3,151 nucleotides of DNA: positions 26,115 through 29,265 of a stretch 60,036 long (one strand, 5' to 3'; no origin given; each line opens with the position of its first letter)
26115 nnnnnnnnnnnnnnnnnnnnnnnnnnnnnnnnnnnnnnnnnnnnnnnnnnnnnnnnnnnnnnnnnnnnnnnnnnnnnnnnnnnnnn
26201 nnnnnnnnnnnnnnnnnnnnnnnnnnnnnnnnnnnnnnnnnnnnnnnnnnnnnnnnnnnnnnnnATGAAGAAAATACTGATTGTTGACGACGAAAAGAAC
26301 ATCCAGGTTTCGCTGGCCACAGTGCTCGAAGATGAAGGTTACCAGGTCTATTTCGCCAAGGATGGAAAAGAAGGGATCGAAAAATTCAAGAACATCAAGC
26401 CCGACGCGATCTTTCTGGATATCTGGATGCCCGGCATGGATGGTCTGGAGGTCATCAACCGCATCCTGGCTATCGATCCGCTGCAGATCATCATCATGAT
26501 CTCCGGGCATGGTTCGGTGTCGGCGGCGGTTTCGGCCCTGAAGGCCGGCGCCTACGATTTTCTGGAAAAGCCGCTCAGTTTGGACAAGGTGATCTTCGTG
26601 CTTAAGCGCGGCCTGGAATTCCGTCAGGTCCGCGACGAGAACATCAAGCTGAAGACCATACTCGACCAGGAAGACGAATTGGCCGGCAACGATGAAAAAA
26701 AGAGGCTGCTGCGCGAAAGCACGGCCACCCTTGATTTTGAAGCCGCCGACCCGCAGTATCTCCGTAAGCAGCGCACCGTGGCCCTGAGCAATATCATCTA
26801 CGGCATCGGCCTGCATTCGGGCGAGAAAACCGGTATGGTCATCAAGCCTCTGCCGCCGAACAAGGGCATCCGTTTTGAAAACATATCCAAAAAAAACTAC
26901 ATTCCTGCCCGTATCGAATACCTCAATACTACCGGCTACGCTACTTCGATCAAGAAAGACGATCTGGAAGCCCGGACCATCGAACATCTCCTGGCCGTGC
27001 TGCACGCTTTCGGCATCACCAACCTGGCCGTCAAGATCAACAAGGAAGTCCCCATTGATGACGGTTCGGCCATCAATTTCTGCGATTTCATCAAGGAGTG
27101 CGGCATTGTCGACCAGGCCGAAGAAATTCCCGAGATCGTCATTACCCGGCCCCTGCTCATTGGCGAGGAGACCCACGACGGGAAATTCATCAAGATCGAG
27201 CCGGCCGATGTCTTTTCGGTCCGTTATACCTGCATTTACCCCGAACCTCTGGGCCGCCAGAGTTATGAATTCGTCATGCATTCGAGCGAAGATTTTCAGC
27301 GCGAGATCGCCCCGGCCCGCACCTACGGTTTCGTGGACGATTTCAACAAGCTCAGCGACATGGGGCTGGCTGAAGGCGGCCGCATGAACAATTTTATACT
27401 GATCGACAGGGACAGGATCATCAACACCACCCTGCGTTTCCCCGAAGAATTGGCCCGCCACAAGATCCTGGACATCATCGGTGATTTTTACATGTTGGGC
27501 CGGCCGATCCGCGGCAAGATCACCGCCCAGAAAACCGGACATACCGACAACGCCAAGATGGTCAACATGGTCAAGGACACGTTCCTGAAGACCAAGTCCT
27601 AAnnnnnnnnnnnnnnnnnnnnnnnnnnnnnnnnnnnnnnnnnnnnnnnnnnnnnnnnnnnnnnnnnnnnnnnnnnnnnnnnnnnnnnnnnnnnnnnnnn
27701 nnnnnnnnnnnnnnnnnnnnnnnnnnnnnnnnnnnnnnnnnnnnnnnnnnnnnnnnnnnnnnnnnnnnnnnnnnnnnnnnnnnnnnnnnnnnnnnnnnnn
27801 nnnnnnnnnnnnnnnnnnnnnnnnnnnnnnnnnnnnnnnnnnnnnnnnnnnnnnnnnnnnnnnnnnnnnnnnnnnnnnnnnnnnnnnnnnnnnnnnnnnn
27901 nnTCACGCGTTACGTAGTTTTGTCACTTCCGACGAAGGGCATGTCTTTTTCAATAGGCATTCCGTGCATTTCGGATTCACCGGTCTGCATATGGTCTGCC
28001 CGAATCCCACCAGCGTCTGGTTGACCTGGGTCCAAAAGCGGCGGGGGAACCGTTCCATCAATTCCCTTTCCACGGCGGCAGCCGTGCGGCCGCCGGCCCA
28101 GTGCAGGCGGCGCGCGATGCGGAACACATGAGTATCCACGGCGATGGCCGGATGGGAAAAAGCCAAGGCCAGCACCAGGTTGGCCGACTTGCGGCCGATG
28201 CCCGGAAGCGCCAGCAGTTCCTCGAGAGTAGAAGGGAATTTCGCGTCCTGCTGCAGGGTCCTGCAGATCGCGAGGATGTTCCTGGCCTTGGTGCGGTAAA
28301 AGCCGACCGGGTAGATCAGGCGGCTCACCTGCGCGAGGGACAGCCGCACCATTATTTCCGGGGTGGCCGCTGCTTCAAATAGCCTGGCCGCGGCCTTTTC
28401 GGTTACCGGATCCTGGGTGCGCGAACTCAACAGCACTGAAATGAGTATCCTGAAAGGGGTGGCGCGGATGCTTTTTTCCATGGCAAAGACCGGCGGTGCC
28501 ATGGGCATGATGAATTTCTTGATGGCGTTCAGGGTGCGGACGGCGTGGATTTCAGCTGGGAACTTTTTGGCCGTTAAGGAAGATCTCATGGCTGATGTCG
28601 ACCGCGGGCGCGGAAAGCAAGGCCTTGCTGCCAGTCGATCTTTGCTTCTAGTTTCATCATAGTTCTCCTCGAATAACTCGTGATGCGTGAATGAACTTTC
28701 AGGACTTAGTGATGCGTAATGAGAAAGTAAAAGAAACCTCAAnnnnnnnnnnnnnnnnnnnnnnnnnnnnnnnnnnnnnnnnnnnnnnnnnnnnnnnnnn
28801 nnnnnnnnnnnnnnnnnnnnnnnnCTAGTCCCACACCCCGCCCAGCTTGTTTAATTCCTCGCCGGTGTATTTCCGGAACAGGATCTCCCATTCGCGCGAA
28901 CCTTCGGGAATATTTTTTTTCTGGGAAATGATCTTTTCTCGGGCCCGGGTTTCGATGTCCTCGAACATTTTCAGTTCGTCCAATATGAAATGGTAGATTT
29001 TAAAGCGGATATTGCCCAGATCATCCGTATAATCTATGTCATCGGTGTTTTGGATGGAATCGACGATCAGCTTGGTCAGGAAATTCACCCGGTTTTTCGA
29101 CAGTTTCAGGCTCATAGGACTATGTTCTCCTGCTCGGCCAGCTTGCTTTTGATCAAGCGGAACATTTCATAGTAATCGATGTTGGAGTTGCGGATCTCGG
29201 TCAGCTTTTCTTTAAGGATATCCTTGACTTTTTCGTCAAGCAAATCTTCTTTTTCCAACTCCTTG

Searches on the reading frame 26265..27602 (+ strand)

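Call 13: search_protein_families(library=pfam, proteins=[window:26265-27602:+])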
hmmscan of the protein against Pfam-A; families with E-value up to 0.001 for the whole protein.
window:26265-27602:+ (445 aa): 2 families
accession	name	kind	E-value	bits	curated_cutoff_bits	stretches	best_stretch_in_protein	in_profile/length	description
PF03331.19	LpxC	-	7.6e-77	258.9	27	1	169-436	1-266/268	UDP-3-O-acyl N-acetylglycosamine deacetylase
PF00072.30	Response_reg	-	1.1e-28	100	30.2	1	4-110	1-107/111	Response regulator receiver domain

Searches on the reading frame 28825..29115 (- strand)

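Call 78: search_protein_families(library=pfam, proteins=[window:28825-29115:-], max_evalue=0.0001)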
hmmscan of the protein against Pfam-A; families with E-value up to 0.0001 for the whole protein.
window:28825-29115:- (96 aa): 1 family
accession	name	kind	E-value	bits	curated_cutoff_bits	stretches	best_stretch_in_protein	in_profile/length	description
PF04368.18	DUF507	-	4.8e-15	56.5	24.7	1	5-92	93-181/182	Protein of unknown function (DUF507)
